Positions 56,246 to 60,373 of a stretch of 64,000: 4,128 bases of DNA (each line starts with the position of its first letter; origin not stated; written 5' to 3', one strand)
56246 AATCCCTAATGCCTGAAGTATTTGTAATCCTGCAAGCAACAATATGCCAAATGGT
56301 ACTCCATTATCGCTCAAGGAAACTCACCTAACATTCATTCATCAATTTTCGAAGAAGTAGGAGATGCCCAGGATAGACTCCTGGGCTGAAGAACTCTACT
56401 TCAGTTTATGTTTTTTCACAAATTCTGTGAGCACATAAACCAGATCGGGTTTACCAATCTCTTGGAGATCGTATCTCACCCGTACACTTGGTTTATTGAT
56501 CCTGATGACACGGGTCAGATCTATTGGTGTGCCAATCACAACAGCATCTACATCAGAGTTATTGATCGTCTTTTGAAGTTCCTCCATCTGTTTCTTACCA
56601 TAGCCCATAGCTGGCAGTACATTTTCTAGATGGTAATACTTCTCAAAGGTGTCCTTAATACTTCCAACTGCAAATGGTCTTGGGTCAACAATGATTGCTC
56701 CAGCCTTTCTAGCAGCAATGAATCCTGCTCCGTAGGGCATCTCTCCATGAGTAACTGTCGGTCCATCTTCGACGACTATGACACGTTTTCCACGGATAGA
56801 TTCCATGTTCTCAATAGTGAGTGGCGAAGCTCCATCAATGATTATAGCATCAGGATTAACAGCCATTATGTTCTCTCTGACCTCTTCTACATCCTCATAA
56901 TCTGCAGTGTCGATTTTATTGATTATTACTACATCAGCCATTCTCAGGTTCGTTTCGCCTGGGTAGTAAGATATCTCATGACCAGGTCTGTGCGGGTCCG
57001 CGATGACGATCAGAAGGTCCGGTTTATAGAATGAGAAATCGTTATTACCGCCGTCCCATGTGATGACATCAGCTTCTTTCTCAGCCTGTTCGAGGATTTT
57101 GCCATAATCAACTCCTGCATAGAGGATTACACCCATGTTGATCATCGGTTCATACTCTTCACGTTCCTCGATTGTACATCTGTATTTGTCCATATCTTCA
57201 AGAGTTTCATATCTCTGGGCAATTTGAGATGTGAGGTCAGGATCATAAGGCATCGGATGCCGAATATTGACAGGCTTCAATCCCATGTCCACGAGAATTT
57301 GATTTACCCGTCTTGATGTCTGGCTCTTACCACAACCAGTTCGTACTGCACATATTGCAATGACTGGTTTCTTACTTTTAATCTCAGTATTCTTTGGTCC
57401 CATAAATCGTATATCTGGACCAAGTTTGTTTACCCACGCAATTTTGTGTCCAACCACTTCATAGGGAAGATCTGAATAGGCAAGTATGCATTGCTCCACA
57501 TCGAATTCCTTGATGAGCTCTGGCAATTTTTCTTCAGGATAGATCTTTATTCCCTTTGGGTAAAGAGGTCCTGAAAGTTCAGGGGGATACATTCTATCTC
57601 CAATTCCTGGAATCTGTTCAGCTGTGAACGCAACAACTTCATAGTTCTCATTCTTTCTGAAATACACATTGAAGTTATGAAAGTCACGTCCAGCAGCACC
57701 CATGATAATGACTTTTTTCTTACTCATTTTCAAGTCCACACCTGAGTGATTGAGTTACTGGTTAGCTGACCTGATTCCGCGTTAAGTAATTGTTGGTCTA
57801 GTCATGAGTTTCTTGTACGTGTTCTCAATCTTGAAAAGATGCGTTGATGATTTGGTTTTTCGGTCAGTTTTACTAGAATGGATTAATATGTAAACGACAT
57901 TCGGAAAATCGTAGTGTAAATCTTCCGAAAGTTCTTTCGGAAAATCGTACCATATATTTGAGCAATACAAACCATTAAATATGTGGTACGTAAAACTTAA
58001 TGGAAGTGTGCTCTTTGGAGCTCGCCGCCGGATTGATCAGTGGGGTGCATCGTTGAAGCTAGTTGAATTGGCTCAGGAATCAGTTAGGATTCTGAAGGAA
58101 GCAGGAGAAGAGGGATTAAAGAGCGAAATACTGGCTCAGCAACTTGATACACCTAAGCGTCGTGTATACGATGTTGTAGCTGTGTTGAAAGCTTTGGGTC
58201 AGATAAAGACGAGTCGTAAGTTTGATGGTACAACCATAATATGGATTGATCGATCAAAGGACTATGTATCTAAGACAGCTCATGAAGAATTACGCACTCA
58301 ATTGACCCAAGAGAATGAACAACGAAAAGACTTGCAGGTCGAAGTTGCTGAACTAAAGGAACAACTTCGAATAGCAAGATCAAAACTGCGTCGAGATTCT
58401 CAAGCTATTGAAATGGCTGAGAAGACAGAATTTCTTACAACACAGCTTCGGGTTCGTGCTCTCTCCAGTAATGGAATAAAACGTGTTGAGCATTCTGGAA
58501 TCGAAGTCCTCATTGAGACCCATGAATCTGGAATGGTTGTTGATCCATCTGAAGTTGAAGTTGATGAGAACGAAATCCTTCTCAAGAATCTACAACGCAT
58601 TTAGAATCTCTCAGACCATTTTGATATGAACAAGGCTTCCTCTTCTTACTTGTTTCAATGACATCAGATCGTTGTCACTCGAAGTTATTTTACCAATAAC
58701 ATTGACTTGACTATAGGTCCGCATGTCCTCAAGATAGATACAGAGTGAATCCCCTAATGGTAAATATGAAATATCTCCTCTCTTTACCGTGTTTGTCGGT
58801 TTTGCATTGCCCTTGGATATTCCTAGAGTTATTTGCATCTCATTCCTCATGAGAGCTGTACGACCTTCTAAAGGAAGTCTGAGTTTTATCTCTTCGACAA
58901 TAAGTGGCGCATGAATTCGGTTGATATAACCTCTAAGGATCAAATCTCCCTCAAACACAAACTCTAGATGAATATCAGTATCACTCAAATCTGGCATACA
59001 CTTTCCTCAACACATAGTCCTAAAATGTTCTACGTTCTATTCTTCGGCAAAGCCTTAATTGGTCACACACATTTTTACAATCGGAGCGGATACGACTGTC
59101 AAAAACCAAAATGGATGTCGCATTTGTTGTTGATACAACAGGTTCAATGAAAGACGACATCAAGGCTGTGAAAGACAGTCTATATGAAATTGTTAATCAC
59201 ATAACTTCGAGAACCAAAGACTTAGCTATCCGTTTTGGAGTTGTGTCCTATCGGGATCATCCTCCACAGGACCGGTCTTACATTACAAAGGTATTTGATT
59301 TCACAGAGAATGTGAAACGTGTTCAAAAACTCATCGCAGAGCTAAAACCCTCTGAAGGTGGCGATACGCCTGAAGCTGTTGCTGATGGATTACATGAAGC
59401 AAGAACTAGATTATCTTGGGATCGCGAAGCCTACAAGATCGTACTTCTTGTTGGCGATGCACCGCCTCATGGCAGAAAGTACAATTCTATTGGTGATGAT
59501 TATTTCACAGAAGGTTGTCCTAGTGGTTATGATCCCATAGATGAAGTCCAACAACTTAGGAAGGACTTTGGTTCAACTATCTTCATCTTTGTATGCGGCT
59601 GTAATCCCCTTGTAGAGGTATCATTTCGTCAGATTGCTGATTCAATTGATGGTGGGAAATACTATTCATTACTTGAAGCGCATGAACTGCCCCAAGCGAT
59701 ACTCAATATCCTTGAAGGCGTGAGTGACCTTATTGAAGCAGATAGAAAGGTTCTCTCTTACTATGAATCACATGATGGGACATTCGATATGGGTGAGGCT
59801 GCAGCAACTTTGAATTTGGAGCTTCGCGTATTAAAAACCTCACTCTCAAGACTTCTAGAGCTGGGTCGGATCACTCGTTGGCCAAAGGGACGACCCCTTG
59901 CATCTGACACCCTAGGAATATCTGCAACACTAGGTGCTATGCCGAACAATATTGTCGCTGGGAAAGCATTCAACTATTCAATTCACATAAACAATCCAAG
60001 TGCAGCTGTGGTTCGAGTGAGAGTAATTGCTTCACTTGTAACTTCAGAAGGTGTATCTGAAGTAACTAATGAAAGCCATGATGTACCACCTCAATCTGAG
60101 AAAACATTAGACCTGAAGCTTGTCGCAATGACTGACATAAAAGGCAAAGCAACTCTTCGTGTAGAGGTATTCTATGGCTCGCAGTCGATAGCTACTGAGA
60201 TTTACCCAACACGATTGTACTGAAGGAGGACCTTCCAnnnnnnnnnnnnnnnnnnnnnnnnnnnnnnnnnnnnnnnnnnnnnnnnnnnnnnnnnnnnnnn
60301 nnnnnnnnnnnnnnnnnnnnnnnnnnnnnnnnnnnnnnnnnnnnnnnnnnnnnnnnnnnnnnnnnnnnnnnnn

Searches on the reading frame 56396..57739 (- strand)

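Call 21: search_protein_families(library=pfam, proteins=[window:56396-57739:-], max_evalue=0.001)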
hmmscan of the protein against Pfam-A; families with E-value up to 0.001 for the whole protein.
window:56396-57739:- (447 aa): 1 family
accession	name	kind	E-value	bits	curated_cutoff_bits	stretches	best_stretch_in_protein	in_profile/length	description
PF02492.25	cobW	-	1.9e-05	24.8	20.7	1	238-301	113-179/180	CobW/HypB/UreG, nucleotide-binding domain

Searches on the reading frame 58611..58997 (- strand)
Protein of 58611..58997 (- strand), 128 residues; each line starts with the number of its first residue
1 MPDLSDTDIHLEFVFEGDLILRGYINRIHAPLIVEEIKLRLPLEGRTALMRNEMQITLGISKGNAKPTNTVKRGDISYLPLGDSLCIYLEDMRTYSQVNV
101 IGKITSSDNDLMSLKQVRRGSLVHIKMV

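Call 21: search_protein_families(library=pfam, proteins=[window:58611-58997:-], max_evalue=0.001)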
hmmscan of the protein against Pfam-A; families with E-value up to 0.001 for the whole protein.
window:58611-58997:- (128 aa): 2 families
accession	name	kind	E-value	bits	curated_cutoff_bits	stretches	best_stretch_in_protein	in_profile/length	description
PF04126.18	Cyclophil_like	-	1e-12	48.4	27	1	31-124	20-118/120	Cyclophilin-like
PF18050.6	Cyclophil_like2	-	2.8e-05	24.6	22.7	1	60-116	47-105/115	Cyclophilin-like family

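Call 86: search_protein_families(library=ncbifam, proteins=[window:58611-58997:-], max_evalue=0.00001)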
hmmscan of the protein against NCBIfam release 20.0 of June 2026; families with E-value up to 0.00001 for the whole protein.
window:58611-58997:- (128 aa): 0 families

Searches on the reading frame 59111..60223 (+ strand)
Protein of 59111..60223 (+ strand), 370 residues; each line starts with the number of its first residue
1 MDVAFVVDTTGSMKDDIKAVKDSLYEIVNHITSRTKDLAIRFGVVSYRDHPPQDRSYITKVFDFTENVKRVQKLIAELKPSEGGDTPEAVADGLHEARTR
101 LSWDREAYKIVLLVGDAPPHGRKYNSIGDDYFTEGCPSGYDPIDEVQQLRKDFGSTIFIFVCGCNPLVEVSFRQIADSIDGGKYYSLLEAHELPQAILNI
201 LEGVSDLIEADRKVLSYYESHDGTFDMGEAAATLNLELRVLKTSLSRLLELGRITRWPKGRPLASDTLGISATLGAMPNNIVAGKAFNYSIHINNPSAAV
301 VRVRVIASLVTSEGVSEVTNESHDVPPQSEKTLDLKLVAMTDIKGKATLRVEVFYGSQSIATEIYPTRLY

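Call 21: search_protein_families(library=pfam, proteins=[window:59111-60223:+], max_evalue=0.001)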
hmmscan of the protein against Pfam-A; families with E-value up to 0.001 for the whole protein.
window:59111-60223:+ (370 aa): 6 families
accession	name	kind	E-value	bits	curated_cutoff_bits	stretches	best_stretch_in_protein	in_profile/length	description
PF25106.1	VWA_4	-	2.2e-13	50.5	27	1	3-100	2-91/169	von Willebrand factor A domain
PF00092.34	VWA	-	9e-12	46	23.8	1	2-188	1-163/174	von Willebrand factor type A domain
PF13519.12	VWA_2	-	4.6e-08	34.1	27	1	3-117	1-106/107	von Willebrand factor type A domain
PF00362.24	Integrin_beta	-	4.4e-06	27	24.8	0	1-120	6-148/248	Integrin beta chain VWA domain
PF20782.3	TssR_VWA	-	1.7e-05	24.5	25.7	1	2-117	49-165/304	TssR protein VWA domain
PF00927.28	Transglut_C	-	0.00054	20.5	26.6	0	277-338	7-75/106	Transglutaminase family, C-terminal ig like domain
